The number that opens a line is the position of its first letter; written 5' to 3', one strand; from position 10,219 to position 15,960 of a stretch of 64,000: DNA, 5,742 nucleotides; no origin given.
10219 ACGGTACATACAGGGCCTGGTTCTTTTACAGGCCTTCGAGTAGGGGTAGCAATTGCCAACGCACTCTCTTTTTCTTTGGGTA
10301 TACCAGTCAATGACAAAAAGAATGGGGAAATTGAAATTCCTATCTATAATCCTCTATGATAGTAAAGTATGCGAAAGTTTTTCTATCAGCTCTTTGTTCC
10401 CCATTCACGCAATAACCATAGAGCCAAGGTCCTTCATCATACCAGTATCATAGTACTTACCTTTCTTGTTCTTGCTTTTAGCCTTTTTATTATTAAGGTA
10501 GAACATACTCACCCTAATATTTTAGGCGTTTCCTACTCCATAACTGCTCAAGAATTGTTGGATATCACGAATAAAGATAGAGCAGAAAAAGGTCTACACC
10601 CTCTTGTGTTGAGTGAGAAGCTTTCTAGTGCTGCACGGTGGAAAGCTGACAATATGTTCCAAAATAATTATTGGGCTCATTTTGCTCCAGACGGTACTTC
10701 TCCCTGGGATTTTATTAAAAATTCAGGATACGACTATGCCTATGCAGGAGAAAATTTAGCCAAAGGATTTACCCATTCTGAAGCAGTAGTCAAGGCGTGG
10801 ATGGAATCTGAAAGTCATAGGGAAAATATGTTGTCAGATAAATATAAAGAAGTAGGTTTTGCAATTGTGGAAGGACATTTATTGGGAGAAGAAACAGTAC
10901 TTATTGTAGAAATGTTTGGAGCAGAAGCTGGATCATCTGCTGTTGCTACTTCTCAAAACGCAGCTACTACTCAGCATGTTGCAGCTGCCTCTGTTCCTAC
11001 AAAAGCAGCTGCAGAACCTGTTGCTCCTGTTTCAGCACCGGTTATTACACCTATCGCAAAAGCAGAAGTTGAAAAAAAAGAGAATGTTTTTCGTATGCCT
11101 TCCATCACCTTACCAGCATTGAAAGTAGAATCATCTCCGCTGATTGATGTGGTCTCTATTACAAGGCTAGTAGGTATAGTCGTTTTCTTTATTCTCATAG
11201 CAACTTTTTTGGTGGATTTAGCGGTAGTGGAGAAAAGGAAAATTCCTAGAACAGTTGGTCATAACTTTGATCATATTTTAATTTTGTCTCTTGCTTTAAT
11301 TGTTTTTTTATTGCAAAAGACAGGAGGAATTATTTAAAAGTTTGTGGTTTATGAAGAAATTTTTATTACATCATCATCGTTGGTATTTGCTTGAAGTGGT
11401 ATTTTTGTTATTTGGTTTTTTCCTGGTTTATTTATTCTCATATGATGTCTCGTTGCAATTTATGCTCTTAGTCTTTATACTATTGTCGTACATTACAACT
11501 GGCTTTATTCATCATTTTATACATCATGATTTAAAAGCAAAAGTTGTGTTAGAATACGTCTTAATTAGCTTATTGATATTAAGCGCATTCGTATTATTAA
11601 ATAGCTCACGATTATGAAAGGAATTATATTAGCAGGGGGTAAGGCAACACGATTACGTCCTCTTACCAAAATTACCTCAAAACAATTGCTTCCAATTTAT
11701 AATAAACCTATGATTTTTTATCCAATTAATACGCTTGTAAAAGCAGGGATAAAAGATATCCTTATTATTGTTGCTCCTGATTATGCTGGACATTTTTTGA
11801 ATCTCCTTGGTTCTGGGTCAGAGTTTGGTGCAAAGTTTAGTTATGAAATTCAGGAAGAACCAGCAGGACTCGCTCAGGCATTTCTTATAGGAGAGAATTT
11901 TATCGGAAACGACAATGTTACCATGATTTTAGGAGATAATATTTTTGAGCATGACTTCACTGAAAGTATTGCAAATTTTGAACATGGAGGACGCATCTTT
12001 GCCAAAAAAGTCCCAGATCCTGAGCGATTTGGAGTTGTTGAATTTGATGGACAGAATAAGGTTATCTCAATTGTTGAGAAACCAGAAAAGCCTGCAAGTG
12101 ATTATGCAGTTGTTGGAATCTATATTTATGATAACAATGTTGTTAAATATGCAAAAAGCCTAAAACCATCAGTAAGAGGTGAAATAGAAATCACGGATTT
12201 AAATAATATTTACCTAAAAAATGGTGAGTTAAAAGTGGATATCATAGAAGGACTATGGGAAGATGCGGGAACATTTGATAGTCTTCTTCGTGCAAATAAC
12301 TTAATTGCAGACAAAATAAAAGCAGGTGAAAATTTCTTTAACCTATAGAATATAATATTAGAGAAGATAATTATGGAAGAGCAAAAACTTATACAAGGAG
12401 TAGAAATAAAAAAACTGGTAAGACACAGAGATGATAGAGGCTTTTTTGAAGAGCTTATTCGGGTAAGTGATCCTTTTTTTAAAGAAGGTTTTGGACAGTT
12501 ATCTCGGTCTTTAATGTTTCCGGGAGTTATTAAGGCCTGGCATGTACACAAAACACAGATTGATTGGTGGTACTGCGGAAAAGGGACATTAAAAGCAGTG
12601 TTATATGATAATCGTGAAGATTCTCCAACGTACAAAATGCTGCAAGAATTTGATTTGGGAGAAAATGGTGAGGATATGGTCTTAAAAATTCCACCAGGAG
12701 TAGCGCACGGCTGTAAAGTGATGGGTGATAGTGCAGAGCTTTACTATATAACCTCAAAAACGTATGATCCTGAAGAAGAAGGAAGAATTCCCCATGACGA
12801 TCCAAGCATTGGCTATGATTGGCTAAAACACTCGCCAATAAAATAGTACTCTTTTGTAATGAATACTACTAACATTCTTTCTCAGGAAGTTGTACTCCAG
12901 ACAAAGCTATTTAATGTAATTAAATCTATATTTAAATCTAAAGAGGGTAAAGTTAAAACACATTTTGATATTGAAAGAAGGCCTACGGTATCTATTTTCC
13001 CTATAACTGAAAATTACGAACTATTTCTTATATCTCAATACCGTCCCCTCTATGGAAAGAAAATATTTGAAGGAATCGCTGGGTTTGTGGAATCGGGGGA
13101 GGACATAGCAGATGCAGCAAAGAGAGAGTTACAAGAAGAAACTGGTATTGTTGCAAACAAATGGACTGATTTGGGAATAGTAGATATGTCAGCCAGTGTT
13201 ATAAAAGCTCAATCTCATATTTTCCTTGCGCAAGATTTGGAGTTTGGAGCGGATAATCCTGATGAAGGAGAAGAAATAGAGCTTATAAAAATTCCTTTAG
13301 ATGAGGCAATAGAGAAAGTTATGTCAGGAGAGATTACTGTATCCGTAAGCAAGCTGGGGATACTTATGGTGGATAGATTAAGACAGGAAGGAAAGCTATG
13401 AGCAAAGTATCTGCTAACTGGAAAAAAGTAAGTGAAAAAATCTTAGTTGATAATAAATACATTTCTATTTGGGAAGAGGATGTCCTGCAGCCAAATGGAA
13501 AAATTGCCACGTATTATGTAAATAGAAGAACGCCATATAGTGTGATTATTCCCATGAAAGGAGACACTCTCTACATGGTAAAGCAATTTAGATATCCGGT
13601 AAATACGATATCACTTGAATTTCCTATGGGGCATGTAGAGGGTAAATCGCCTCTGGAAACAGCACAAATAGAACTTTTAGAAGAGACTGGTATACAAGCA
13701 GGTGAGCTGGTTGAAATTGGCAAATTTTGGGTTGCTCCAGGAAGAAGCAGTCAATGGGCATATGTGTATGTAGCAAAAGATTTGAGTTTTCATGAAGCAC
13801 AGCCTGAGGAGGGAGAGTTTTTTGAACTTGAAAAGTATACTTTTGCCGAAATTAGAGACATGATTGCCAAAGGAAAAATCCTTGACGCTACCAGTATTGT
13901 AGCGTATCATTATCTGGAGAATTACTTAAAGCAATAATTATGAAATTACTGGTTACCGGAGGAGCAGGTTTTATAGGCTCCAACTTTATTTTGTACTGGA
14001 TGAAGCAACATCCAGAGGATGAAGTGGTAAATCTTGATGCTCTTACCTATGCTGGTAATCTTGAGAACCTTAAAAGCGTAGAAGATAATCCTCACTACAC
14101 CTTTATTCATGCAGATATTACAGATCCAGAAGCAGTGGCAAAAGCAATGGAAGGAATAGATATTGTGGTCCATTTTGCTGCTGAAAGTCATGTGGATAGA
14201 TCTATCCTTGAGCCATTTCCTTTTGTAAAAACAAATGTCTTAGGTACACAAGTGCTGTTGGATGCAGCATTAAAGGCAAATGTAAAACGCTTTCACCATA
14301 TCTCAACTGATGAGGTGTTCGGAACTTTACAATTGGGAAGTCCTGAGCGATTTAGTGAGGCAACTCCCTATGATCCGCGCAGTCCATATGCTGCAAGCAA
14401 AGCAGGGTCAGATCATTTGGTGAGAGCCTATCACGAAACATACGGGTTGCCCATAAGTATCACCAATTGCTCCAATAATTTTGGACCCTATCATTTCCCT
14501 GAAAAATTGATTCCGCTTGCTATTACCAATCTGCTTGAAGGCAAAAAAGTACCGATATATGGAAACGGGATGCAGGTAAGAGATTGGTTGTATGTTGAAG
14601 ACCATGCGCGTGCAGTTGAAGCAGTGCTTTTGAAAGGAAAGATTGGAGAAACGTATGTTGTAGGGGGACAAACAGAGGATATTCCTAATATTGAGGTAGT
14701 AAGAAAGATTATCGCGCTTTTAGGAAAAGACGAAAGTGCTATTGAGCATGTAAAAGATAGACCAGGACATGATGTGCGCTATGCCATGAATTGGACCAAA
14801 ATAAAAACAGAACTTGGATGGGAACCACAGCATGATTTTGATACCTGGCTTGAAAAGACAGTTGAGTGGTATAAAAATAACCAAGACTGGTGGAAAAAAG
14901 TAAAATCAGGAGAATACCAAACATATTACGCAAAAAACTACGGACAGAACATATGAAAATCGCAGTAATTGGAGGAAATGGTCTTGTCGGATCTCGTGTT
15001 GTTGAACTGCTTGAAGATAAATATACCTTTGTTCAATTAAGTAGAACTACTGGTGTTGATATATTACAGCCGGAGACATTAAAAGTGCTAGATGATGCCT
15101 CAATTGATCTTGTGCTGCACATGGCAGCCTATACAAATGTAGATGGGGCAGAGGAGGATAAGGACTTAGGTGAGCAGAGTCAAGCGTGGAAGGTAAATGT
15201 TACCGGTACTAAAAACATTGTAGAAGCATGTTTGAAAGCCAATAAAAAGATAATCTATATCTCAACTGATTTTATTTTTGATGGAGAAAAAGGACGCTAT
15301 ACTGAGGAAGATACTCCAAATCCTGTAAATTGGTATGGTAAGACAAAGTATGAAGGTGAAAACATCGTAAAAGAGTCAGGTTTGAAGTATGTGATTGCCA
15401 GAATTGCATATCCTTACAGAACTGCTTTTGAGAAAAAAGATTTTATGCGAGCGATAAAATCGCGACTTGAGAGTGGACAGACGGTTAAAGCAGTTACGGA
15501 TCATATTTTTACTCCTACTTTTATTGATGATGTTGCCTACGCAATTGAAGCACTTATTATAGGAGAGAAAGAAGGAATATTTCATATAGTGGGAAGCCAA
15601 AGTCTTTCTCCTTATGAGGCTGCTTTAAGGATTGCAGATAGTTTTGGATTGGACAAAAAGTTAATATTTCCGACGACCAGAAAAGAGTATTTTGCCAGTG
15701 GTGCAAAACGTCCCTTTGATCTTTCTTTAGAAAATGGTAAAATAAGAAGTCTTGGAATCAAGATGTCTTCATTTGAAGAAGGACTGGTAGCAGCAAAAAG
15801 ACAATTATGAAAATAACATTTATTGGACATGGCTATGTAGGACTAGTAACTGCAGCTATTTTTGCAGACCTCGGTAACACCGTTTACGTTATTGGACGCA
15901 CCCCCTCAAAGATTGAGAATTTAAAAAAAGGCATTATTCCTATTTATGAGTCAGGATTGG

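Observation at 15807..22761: Arn-like, lipid-carrier-dependent pentose glycosylation module (ugd, UDP-xylose synthase, GT2-GtrA fusion, GT-C) in a likely monoderm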

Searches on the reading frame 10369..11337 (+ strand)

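Call 8: search_protein_families(library=pfam, proteins=[window:10369-11337:+], max_evalue=0.00001)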
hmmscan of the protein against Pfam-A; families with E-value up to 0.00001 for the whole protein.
window:10369-11337:+ (322 aa): 1 family
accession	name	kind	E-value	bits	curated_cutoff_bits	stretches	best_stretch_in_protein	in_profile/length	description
PF00188.32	CAP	-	1.5e-20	74.7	21.1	1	64-169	1-105/117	Cysteine-rich secretory protein family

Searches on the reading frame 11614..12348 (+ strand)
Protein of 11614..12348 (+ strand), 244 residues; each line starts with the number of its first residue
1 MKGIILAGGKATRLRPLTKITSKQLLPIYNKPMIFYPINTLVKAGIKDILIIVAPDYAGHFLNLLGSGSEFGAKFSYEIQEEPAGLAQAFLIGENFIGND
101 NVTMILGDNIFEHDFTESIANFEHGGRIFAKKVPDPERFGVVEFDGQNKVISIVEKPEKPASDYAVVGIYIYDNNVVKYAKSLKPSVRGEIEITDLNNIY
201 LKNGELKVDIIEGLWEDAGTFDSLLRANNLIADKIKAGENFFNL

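Call 8: search_protein_families(library=pfam, proteins=[window:11614-12348:+], max_evalue=0.00001)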
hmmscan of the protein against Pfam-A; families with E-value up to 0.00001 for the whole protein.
window:11614-12348:+ (244 aa): 2 families
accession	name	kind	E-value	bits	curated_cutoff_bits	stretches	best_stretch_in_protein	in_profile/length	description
PF00483.29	NTP_transferase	-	6.6e-64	216.3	21.2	1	2-233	1-244/245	Nucleotidyl transferase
PF12804.13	NTP_transf_3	-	1.9e-09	38.3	27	1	3-121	1-109/160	MobA-like NTP transferase domain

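Call 41: search_protein_families(library=pfam, proteins=[window:11614-12348:+], max_evalue=0.00001)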
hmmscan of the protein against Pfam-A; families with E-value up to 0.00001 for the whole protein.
window:11614-12348:+ (244 aa): 2 families
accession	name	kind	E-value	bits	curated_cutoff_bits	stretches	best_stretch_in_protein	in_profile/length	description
PF00483.29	NTP_transferase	-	6.6e-64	216.3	21.2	1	2-233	1-244/245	Nucleotidyl transferase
PF12804.13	NTP_transf_3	-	1.9e-09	38.3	27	1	3-121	1-109/160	MobA-like NTP transferase domain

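Call 53: search_protein_families(library=ncbifam, proteins=[window:11614-12348:+], max_evalue=0.000001)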
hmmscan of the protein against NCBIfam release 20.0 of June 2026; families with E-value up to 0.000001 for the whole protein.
window:11614-12348:+ (244 aa): 24 families
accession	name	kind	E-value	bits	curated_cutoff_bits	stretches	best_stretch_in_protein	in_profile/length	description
TIGR01207.1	rmlA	equivalog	1e-92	310.3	360.65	1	2-232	1-237/286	glucose-1-phosphate thymidylyltransferase RfbA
NF012024.0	PRK15480.1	equivalog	1.3e-84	283.7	588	1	2-233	5-242/292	glucose-1-phosphate thymidylyltransferase RfbA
TIGR01208.1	rmlA_long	equivalog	1.4e-70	238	320.25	1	2-236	1-239/353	glucose-1-phosphate thymidylyltransferase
TIGR03992.1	Arch_glmU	subfamily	5.2e-49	167.2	292.1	1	1-236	1-232/393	bifunctional sugar-1-phosphate nucleotidylyltransferase/acetyltransferase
NF041173.1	Sug_nt_acttase_Thmprot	equivalog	9e-38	130.2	600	1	1-236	1-232/405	bifunctional sugar-1-phosphate nucleotidylyltransferase/acetyltransferase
NF041313.1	UDPGP_AglF_Halo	equivalog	3.5e-33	115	400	1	1-211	1-212/234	UTP--glucose-1-phosphate uridylyltransferase AglF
TIGR01099.1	galU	equivalog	6.2e-29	101.4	326.8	2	73-222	94-256/261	UTP--glucose-1-phosphate uridylyltransferase GalU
NF052502.1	man1P_GTase_Rv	exception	4.8e-25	88.2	440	1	3-227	3-226/352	mannose-1-phosphate guanylyltransferase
NF045761.1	NAMPUrTaseMurU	equivalog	2e-20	73.6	250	1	1-228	1-224/226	N-acetylmuramate alpha-1-phosphate uridylyltransferase MurU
NF003670.0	PRK05293.1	equivalog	1.9e-16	60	470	1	3-229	7-256/382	glucose-1-phosphate adenylyltransferase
NF009928.0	PRK13389.1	equivalog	6.1e-16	58.4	548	2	2-53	10-61/302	UTP--glucose-1-phosphate uridylyltransferase GalU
NF049965.1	GlMnHpPGnyltfHddC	equivalog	2.3e-15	56.9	300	1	1-178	1-173/221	D-glycero-D-manno-heptose 1-phosphate guanosyltransferase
TIGR02091.1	glgC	equivalog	6.7e-15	55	424.9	1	100-229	114-257/364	glucose-1-phosphate adenylyltransferase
NF007516.0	PRK10122.1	equivalog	2.1e-14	53.3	534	1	2-53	5-56/297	UTP--glucose-1-phosphate uridylyltransferase GalF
NF041135.1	IPPtranDIPPsyn_Thcocales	equivalog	2.1e-13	50.1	580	1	1-234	1-220/419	bifunctional L-myo-inositol-1-phosphate cytidylyltransferase/CDP-L-myo-inositol myo-inositolphosphotransferase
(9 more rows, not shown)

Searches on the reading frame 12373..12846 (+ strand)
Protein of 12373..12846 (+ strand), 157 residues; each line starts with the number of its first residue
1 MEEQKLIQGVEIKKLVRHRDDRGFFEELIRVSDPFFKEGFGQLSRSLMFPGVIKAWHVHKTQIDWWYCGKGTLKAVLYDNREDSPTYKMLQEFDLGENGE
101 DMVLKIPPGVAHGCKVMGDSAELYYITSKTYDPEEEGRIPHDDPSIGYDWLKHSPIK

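Call 8: search_protein_families(library=pfam, proteins=[window:12373-12846:+], max_evalue=0.00001)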
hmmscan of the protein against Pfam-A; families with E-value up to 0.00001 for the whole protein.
window:12373-12846:+ (157 aa): 1 family
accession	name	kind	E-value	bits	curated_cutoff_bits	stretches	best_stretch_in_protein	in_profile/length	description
PF00908.23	dTDP_sugar_isom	-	1.4e-23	83.9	27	1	7-152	4-153/168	dTDP-4-dehydrorhamnose 3,5-epimerase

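Call 53: search_protein_families(library=ncbifam, proteins=[window:12373-12846:+], max_evalue=0.000001)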
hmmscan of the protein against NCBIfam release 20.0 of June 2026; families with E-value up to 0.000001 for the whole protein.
window:12373-12846:+ (157 aa): 1 family
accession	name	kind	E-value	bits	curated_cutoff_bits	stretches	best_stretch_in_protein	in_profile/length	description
TIGR01221.1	rmlC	equivalog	1.5e-17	63.9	155.75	1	7-151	7-155/176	dTDP-4-dehydrorhamnose 3,5-epimerase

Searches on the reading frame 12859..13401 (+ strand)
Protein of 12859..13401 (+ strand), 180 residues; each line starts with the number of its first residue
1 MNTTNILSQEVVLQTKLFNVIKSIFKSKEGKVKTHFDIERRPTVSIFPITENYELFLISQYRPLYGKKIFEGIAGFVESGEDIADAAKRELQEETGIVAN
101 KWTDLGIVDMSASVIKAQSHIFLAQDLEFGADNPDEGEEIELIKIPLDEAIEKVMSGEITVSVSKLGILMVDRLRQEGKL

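Call 9: search_protein_families(library=pfam, proteins=[window:12859-13401:+], max_evalue=0.00001)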
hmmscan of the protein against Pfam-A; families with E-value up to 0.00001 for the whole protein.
window:12859-13401:+ (180 aa): 1 family
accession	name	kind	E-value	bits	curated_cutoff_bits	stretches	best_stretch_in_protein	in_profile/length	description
PF00293.34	NUDIX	-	5.4e-15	56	21.1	1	40-150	2-118/134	NUDIX domain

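Call 53: search_protein_families(library=ncbifam, proteins=[window:12859-13401:+], max_evalue=0.000001)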
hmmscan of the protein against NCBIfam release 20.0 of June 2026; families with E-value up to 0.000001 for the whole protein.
window:12859-13401:+ (180 aa): 2 families
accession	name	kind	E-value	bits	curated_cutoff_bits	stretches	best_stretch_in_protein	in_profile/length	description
NF008736.0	PRK11762.1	equivalog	6.7e-21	74.6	169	1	4-171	8-177/186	ADP compounds hydrolase NudE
TIGR00052.1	TIGR00052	subfamily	1.4e-07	31.3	79.55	1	15-163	18-178/188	nudix-type nucleoside diphosphatase, YffH/AdpP family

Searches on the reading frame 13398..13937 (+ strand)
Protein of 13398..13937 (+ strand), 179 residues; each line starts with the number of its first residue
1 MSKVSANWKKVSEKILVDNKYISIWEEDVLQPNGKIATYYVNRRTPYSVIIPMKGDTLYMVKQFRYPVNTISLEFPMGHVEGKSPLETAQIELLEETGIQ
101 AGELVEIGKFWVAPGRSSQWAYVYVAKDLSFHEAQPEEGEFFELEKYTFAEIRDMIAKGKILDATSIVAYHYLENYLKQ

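Call 9: search_protein_families(library=pfam, proteins=[window:13398-13937:+], max_evalue=0.00001)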
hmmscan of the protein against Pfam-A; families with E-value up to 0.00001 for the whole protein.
window:13398-13937:+ (179 aa): 1 family
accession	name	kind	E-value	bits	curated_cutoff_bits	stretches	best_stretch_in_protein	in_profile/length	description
PF00293.34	NUDIX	-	2e-11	44.4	21.1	1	50-155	10-122/134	NUDIX domain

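Call 53: search_protein_families(library=ncbifam, proteins=[window:13398-13937:+], max_evalue=0.000001)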
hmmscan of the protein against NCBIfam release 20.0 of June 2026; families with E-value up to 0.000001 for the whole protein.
window:13398-13937:+ (179 aa): 2 families
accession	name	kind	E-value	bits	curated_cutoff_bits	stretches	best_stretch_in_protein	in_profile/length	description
NF008736.0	PRK11762.1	equivalog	4.7e-15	55.6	169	1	48-179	50-183/186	ADP compounds hydrolase NudE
TIGR00052.1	TIGR00052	subfamily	1.9e-08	34.1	79.55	1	55-173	56-186/188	nudix-type nucleoside diphosphatase, YffH/AdpP family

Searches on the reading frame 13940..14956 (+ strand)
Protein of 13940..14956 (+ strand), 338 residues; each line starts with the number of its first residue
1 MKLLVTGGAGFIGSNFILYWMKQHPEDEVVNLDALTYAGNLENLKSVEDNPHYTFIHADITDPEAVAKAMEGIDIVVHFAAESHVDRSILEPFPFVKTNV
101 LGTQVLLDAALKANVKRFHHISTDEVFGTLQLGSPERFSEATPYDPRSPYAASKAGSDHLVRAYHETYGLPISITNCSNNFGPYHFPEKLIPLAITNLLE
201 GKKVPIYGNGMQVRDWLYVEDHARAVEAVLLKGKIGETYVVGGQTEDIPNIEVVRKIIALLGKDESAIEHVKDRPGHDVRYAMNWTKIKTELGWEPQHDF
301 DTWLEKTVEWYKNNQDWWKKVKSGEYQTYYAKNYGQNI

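Call 3: search_protein_families(library=pfam, proteins=[window:13940-14956:+])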
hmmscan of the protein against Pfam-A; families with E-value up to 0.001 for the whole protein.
window:13940-14956:+ (338 aa): 9 families
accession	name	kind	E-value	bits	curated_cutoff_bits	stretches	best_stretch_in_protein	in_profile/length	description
PF16363.11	GDP_Man_Dehyd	-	5.8e-84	282.8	27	1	4-306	1-331/332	GDP-mannose 4,6 dehydratase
PF01370.27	Epimerase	-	6.1e-69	232.5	20.9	1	4-242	2-240/240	NAD dependent epimerase/dehydratase family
PF01073.25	3Beta_HSD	-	8.8e-22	77.9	22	1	4-225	1-224/280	3-beta hydroxysteroid dehydrogenase/isomerase family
PF02719.21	Polysacc_synt_2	-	4.7e-20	72.4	20.2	1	3-276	1-266/293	Polysaccharide biosynthesis protein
PF07993.18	NAD_binding_4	-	1.2e-15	57.8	20.1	1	5-179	1-206/258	Male sterility protein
PF04321.23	RmlD_sub_bind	-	1.1e-13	51.4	27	1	1-167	1-142/287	RmlD substrate binding domain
PF13460.12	NAD_binding_10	-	1.5e-11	45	27.2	1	38-163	26-133/184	NAD(P)H-binding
PF05368.20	NmrA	-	0.00017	21.8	27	1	2-118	4-102/298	NmrA-like family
PF00106.31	adh_short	-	0.00037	20.5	26.6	0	4-73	4-71/195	short chain dehydrogenase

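Call 4: search_protein_families(library=ncbifam, proteins=[window:13940-14956:+])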
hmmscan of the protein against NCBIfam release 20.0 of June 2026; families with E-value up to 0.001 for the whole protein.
window:13940-14956:+ (338 aa): 29 families (the best 25 are shown)
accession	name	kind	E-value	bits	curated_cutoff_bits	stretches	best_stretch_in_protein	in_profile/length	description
TIGR01181.1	dTDP_gluc_dehyt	equivalog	9.6e-146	484.9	365.1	1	2-321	1-321/321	dTDP-glucose 4,6-dehydratase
NF007490.0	PRK10084.1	subfamily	1.9e-123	412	649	1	1-336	1-359/361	dTDP-glucose 4,6-dehydratase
NF007582.0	PRK10217.1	equivalog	8.8e-114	380.3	698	1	2-328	3-348/355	dTDP-glucose 4,6-dehydratase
TIGR04180.1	EDH_00030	hypoth_equivalog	1.1e-44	152.7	475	1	4-298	2-296/297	NAD-dependent 4,6-dehydratase LegB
TIGR01179.1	galE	equivalog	6.8e-36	123.7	262.3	1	2-315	1-329/332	UDP-glucose 4-epimerase GalE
TIGR02622.1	CDP_4_6_dhtase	equivalog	2.1e-27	96.2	278.45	1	2-315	6-334/352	CDP-glucose 4,6-dehydratase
TIGR03466.1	HpnA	hypoth_equivalog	3.4e-23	82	367.65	1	1-264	1-249/327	hopanoid-associated sugar epimerase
NF011728.1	PRK15181.1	equivalog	3.6e-21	75.6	760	1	3-314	18-340/348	Vi polysaccharide biosynthesis UDP-N-acetylglucosaminuronic acid C-4 epimerase TviC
TIGR03589.1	PseB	equivalog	3.5e-20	72.2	407.75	1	3-280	7-258/324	UDP-N-acetylglucosamine 4,6-dehydratase (inverting)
NF052578.1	StrlDmthSdmBMthl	equivalog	2.7e-19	70.1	600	1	1-251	1-237/328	sterol demethylase protein SdmB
TIGR02197.1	heptose_epim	equivalog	4.1e-19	68.9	274.6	1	3-271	1-269/316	ADP-glyceromanno-heptose 6-epimerase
NF007956.0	PRK10675.1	subfamily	2.2e-18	66.5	394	1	1-314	1-332/338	UDP-glucose 4-epimerase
TIGR01472.1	gmd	equivalog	7.8e-18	64.8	415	1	50-245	48-254/342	GDP-mannose 4,6-dehydratase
NF042422.1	oxyalk_red_OleD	equivalog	1.8e-14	53.9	580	1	1-229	1-214/329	2-alkyl-3-oxoalkanoate reductase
NF043036.1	ErythonDh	equivalog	1.3e-12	47.5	325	1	1-165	1-164/321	D-erythronate dehydrogenase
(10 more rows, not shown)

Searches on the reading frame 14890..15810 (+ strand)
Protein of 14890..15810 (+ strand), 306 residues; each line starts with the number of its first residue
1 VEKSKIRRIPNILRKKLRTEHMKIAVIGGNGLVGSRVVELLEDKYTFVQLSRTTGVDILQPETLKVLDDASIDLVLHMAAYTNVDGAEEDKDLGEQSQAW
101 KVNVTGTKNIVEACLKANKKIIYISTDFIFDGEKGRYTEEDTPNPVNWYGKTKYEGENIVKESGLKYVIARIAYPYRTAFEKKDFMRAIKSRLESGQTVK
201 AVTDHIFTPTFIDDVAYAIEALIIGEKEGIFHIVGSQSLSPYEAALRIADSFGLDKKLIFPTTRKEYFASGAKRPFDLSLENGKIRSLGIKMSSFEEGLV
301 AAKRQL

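Call 3: search_protein_families(library=pfam, proteins=[window:14890-15810:+])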
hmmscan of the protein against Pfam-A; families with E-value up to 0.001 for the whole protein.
window:14890-15810:+ (306 aa): 7 families
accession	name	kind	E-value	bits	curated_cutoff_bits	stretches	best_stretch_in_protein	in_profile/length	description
PF04321.23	RmlD_sub_bind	-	3.1e-63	214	27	1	22-301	1-280/287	RmlD substrate binding domain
PF01370.27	Epimerase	-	1.6e-19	70.7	20.9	1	24-219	1-221/240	NAD dependent epimerase/dehydratase family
PF01073.25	3Beta_HSD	-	1e-11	44.9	22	1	46-163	42-160/280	3-beta hydroxysteroid dehydrogenase/isomerase family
PF07993.18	NAD_binding_4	-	5.9e-11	42.4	20.1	1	59-203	77-240/258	Male sterility protein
PF16363.11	GDP_Man_Dehyd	-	6.1e-09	36.2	27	1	64-167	68-171/332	GDP-mannose 4,6 dehydratase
PF02719.21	Polysacc_synt_2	-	1.4e-08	34.7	20.2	1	63-128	68-130/293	Polysaccharide biosynthesis protein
PF13460.12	NAD_binding_10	-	4.7e-07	30.3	27.2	1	28-175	1-146/184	NAD(P)H-binding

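Call 4: search_protein_families(library=ncbifam, proteins=[window:14890-15810:+])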
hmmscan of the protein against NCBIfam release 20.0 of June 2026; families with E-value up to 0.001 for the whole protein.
window:14890-15810:+ (306 aa): 15 families
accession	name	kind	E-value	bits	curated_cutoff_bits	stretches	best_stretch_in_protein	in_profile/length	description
TIGR01214.1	rmlD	equivalog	3.8e-59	200.1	224.05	1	23-299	1-278/285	dTDP-4-dehydrorhamnose reductase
NF007440.0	PRK09987.1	equivalog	1.2e-16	60.9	308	1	55-246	37-228/299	dTDP-4-dehydrorhamnose reductase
TIGR01179.1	galE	equivalog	1e-10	41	262.3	1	65-163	64-159/332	UDP-glucose 4-epimerase GalE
TIGR02197.1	heptose_epim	equivalog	4.8e-10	39.1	274.6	1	26-163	3-152/316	ADP-glyceromanno-heptose 6-epimerase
TIGR01181.1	dTDP_gluc_dehyt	equivalog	9.2e-10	38.1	365.1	1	56-259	57-268/321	dTDP-glucose 4,6-dehydratase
NF043036.1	ErythonDh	equivalog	1.1e-09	37.9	325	1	54-162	57-162/321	D-erythronate dehydrogenase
TIGR01746.1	Thioester-redct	subfamily_domain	2e-09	37.2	213.35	1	68-240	86-269/371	thioester reductase domain-containing protein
NF042423.1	oxyalk_red_Shew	equivalog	1.1e-08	34.6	580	1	55-165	50-161/331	2-alkyl-3-oxoalkanoate reductase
TIGR03589.1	PseB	equivalog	1.5e-06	27.4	407.75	1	71-157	74-143/324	UDP-N-acetylglucosamine 4,6-dehydratase (inverting)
TIGR03466.1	HpnA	hypoth_equivalog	1.5e-06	27.3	367.65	1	23-163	2-155/327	hopanoid-associated sugar epimerase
NF005539.0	PRK07201.1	equivalog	1.8e-06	27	549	1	63-171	71-173/657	SDR family oxidoreductase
NF007956.0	PRK10675.1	subfamily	3.6e-05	23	394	1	65-162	67-162/338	UDP-glucose 4-epimerase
NF042422.1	oxyalk_red_OleD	equivalog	0.0001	21.8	580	1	22-129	1-113/329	2-alkyl-3-oxoalkanoate reductase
TIGR02622.1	CDP_4_6_dhtase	equivalog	0.00012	21.3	278.45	1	56-143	61-148/352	CDP-glucose 4,6-dehydratase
NF005754.0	PRK07578.1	equivalog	0.00017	21.5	167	1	22-65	1-47/200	short chain dehydrogenase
